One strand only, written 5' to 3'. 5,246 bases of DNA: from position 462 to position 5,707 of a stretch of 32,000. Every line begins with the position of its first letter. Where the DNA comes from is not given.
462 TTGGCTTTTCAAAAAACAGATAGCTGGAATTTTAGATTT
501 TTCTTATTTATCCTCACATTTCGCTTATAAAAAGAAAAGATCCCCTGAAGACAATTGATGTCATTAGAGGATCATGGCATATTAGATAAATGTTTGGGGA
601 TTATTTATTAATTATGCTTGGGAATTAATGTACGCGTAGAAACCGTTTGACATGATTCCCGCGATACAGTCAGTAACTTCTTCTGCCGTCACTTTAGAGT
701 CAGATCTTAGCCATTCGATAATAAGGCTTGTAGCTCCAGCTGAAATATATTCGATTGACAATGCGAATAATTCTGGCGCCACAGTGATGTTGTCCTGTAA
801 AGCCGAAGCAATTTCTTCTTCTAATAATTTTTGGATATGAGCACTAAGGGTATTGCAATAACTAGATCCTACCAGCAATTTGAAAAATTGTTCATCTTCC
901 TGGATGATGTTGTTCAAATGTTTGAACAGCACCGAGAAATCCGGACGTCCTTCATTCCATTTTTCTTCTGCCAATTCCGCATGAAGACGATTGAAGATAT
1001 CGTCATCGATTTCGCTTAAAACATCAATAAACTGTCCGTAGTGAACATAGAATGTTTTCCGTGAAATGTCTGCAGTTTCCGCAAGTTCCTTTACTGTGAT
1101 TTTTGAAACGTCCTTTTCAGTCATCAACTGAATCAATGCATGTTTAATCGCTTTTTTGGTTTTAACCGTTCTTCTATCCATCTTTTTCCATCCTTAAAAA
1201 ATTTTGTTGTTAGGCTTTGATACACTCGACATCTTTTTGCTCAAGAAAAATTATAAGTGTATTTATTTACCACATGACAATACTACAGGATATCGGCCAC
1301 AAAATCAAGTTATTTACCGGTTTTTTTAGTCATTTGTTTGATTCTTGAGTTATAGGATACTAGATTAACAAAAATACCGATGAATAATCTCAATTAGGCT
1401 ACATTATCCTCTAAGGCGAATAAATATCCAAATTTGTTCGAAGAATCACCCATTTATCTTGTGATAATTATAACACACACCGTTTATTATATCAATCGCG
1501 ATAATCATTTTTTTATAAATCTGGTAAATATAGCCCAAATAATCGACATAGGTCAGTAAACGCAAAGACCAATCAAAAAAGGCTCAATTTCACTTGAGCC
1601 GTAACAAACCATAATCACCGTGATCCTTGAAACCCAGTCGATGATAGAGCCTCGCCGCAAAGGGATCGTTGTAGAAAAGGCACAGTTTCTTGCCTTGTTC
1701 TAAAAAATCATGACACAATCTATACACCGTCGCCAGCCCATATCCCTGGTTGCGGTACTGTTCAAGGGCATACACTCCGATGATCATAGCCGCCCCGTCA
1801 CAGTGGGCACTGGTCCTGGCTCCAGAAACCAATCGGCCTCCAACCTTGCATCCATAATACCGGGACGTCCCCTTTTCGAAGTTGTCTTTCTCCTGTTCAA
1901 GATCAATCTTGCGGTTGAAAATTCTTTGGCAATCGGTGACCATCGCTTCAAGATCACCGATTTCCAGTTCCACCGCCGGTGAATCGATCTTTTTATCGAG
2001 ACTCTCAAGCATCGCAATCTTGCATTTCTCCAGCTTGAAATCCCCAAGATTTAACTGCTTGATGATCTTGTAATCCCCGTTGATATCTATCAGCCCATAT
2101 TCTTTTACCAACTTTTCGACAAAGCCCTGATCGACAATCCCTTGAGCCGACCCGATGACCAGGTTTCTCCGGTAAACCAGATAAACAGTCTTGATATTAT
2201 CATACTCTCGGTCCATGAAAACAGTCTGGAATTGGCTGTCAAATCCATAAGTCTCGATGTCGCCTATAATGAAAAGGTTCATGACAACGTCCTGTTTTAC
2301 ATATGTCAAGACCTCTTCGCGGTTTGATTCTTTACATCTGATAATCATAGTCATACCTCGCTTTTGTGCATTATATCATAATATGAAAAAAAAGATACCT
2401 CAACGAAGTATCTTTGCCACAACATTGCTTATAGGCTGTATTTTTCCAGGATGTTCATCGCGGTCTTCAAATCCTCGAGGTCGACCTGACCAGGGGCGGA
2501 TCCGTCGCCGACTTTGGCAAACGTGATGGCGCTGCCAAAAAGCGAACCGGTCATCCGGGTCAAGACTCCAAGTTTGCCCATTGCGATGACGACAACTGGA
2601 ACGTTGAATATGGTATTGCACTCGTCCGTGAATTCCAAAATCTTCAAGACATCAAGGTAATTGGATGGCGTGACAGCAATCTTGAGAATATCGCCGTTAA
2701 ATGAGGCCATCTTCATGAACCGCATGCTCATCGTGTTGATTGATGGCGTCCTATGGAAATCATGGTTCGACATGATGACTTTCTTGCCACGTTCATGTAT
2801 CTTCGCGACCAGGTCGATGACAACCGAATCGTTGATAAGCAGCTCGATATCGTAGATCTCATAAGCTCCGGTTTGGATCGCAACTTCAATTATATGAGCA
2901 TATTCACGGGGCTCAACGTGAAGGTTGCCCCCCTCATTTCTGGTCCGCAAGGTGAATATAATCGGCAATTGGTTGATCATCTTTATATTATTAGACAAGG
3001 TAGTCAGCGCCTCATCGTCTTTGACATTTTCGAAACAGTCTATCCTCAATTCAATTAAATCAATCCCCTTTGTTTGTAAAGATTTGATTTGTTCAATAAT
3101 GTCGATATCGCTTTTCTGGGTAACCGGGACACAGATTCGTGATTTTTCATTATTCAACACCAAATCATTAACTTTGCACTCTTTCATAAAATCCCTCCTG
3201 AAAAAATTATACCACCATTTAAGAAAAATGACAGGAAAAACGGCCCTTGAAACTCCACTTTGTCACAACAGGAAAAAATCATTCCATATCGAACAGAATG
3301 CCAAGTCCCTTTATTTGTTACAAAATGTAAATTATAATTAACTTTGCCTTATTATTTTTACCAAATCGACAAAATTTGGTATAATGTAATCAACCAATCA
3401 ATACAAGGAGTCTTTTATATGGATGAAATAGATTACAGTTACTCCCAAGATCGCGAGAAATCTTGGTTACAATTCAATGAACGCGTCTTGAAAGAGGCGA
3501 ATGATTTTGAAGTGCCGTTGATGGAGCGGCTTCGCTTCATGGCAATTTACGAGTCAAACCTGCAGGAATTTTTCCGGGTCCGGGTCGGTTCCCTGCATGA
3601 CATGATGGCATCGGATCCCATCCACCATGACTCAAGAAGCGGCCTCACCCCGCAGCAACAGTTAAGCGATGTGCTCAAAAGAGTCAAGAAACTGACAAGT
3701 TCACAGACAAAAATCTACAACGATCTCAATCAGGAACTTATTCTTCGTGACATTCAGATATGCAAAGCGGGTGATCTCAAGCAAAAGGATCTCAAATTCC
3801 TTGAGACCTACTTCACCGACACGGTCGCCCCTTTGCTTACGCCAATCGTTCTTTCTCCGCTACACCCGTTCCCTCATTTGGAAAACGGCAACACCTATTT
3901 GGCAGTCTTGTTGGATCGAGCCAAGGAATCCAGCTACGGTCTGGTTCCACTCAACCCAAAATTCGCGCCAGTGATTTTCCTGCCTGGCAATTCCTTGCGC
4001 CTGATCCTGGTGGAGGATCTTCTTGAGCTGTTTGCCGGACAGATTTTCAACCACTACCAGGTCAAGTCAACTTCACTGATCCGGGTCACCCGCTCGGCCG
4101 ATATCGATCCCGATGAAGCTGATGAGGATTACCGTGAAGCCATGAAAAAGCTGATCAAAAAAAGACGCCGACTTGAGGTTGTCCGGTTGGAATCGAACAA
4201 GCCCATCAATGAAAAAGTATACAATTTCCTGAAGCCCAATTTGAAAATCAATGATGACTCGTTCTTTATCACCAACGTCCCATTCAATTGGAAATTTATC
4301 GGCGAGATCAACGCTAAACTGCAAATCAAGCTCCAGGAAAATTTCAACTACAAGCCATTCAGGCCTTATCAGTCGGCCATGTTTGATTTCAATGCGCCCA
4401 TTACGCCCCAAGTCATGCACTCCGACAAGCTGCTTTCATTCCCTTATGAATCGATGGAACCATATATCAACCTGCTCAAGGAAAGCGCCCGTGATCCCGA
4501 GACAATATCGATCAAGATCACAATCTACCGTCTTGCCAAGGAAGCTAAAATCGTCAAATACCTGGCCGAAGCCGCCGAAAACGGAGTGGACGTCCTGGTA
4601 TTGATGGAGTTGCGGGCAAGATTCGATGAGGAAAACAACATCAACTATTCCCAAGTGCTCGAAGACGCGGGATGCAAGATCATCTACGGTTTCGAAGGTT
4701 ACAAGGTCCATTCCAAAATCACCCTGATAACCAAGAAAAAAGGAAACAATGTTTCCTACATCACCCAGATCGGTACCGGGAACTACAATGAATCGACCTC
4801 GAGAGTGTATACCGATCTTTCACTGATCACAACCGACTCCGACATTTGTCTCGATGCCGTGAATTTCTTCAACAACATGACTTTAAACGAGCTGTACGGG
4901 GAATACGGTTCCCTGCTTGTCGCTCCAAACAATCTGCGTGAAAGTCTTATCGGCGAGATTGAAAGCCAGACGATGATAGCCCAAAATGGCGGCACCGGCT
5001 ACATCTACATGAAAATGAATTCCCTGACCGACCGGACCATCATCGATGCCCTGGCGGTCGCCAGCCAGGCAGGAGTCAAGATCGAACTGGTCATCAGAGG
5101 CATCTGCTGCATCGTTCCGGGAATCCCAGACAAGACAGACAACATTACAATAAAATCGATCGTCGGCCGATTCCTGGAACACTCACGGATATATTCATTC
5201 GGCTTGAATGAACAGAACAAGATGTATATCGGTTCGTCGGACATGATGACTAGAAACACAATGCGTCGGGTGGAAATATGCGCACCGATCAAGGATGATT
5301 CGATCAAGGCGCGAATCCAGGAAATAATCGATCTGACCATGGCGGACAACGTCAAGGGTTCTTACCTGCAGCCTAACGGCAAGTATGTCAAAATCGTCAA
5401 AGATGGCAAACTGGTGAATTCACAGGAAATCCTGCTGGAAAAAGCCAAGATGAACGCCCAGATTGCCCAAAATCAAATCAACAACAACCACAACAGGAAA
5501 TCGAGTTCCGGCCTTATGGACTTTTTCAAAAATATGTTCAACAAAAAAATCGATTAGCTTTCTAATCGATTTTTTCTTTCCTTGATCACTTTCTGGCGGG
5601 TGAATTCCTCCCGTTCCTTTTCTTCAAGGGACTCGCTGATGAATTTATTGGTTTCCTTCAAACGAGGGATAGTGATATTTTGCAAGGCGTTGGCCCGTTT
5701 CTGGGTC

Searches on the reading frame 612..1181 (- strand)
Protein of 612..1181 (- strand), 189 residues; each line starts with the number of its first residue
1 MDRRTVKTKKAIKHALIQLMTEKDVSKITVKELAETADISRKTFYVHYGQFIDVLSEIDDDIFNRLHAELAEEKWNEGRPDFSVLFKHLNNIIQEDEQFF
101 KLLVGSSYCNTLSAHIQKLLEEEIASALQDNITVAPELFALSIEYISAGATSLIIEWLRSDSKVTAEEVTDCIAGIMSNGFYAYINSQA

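Call 38: search_protein_families(library=pfam, proteins=[window:612-1181:-], max_evalue=0.001)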
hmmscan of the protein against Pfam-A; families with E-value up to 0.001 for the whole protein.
window:612-1181:- (189 aa): 3 families
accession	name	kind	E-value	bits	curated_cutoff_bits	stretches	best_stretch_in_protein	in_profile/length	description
PF14278.11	TetR_C_8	-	9.5e-11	42.1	26.1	1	86-178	7-102/103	Transcriptional regulator C-terminal region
PF00440.29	TetR_N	-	6.8e-05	23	24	1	15-49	4-38/47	Bacterial regulatory proteins, tetR family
PF13022.12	HTH_Tnp_1_2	-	0.00057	20.4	27.9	0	9-68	10-69/122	Helix-turn-helix of insertion element transposase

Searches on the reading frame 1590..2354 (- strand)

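Call 38: search_protein_families(library=pfam, proteins=[window:1590-2354:-], max_evalue=0.001)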
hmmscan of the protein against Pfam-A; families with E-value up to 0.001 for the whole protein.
window:1590-2354:- (254 aa): 5 families
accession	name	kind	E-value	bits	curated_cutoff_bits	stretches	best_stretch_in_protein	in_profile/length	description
PF00583.31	Acetyltransf_1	-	4.7e-08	33.8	20.7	1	152-242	21-116/116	Acetyltransferase (GNAT) family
PF12746.13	GNAT_acetyltran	-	2.3e-05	24.6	26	1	117-249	108-241/243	GNAT acetyltransferase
PF13673.13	Acetyltransf_10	-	3.1e-05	24.4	23.6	1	146-246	13-111/128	Acetyltransferase (GNAT) domain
PF13508.13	Acetyltransf_7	-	4.3e-05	24.3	27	1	164-243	3-83/84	Acetyltransferase (GNAT) domain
PF08445.16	FR47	-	0.00016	22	22.1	1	189-244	22-79/86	FR47-like protein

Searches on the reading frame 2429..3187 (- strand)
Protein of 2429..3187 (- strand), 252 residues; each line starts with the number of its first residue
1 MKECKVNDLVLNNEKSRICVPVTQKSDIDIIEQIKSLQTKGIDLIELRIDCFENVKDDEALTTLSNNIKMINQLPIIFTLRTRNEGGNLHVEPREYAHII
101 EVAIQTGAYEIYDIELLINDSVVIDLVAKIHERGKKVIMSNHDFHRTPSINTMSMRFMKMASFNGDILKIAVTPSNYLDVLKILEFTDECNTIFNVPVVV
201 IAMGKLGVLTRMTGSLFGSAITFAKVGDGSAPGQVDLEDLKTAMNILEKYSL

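Call 38: search_protein_families(library=pfam, proteins=[window:2429-3187:-], max_evalue=0.001)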
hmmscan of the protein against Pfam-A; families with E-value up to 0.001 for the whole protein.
window:2429-3187:- (252 aa): 1 family
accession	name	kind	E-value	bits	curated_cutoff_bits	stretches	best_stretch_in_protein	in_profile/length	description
PF01487.21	DHquinase_I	-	8.9e-65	219.4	22.2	1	19-243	1-229/230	Type I 3-dehydroquinase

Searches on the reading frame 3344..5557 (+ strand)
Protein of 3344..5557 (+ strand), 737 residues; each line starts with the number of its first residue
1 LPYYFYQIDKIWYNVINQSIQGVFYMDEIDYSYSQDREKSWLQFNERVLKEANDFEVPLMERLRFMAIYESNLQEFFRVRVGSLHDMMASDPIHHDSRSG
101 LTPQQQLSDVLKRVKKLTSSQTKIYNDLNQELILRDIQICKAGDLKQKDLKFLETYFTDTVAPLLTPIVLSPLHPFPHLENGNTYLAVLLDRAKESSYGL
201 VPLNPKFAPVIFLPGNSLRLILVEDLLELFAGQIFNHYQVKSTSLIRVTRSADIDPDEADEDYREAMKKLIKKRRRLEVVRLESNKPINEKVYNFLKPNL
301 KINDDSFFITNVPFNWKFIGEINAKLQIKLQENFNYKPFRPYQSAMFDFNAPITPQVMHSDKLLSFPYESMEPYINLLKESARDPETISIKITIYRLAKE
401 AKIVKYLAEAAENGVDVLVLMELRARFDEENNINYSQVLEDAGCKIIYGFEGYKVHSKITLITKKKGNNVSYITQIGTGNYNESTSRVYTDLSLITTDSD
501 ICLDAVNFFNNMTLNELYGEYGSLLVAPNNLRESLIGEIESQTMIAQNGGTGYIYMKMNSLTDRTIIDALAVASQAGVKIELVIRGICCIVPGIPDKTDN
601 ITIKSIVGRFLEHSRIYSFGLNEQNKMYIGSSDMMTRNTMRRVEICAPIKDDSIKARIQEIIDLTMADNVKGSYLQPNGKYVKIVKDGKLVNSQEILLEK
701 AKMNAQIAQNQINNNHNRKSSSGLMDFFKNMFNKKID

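Call 38: search_protein_families(library=pfam, proteins=[window:3344-5557:+], max_evalue=0.001)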
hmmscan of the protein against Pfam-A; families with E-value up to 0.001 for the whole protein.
window:3344-5557:+ (737 aa): 6 families
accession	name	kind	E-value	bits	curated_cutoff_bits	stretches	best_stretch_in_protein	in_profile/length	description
PF13090.12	PP_kinase_C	-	3.1e-61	206.2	25.8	1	524-689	1-167/172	Polyphosphate kinase C-terminal domain 2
PF17941.7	PP_kinase_C_1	-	6.4e-60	202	25.7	1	355-514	4-163/167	Polyphosphate kinase C-terminal domain 1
PF02503.22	PP_kinase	-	5.2e-45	153.8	31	1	150-319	3-180/183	Polyphosphate kinase middle domain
PF13089.11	PP_kinase_N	-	2e-32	112.1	23.8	1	36-139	3-106/107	Polyphosphate kinase N-terminal domain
PF13091.12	PLDc_2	-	5.3e-15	55.9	27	2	389-512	11-131/132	PLD-like domain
PF09565.16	RE_NgoFVII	-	3.9e-08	33.2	23.8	1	596-670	77-153/162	NgoFVII restriction endonuclease N-terminal PLD domain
